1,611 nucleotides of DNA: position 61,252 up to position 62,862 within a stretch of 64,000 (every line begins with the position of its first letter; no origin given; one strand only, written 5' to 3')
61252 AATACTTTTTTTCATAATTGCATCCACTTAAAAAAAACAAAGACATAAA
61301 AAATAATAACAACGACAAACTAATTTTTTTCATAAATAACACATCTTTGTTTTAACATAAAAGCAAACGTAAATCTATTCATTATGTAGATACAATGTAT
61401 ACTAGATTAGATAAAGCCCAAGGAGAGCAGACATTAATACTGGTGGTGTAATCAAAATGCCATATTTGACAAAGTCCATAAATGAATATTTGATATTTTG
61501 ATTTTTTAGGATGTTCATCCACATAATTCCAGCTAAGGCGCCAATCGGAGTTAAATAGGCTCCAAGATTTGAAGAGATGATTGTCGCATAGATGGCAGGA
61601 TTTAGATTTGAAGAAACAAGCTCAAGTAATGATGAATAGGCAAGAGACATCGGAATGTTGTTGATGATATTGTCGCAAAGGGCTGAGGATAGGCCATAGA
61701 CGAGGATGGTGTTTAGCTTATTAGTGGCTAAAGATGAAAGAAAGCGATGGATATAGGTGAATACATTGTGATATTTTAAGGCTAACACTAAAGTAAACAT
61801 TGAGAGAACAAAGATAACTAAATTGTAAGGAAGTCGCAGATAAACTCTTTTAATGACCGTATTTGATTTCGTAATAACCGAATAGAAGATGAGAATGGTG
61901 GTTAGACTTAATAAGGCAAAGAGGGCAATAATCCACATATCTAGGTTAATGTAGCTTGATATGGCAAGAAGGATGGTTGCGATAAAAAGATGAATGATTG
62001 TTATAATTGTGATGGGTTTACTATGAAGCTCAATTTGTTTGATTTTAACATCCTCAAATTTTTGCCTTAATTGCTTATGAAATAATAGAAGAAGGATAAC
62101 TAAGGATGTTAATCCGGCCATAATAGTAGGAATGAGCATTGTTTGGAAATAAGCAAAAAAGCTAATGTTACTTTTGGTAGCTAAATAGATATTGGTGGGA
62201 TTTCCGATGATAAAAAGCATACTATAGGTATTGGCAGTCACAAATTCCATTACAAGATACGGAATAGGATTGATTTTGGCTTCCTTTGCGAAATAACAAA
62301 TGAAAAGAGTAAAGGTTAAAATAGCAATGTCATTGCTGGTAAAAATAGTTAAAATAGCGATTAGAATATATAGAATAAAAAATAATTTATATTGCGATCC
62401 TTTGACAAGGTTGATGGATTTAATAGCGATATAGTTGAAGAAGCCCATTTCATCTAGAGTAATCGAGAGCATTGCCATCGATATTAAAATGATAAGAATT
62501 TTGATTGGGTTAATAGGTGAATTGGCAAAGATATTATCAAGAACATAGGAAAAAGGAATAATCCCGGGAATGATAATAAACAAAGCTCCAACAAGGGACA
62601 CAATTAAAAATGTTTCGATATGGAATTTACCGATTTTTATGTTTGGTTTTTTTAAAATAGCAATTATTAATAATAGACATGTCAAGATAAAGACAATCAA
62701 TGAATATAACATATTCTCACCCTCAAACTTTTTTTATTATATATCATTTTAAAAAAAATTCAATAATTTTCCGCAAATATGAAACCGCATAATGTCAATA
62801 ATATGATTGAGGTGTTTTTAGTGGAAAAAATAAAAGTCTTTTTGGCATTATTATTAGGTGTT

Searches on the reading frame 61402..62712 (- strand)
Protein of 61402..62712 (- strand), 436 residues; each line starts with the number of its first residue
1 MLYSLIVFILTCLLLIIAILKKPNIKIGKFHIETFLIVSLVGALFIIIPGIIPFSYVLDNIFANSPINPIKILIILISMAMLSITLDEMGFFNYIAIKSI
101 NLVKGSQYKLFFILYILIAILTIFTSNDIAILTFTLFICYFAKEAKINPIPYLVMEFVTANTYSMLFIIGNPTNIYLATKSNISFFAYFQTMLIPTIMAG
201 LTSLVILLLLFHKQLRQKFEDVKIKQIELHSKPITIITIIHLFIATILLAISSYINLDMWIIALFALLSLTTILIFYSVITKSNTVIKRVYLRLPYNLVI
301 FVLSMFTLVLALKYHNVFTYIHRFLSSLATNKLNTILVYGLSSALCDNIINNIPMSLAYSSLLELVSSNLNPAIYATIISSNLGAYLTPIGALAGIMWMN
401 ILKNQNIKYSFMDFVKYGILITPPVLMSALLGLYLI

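Call 56: search_protein_families(library=ncbifam, proteins=[window:61402-62712:-], max_evalue=0.00001)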
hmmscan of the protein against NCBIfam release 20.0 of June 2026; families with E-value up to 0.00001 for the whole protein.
window:61402-62712:- (436 aa): 4 families
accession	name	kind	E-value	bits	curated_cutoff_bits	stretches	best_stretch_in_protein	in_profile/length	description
NF011980.0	PRK15445.1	subfamily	1.4e-47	162.7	457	1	2-435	3-424/430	arsenical efflux pump membrane protein ArsB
NF033877.0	arsB_Sta_pI258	exception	4.2e-47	161.3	760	1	5-435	6-424/429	arsenite efflux transporter membrane subunit ArsB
TIGR00935.1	2a45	subfamily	6.2e-40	137.7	415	1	6-435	5-422/426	arsenite/antimonite efflux transporter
NF040989.1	MamN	equivalog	1.1e-08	34.3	500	1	37-328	26-311/437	magnetosome biogenesis transporter MamN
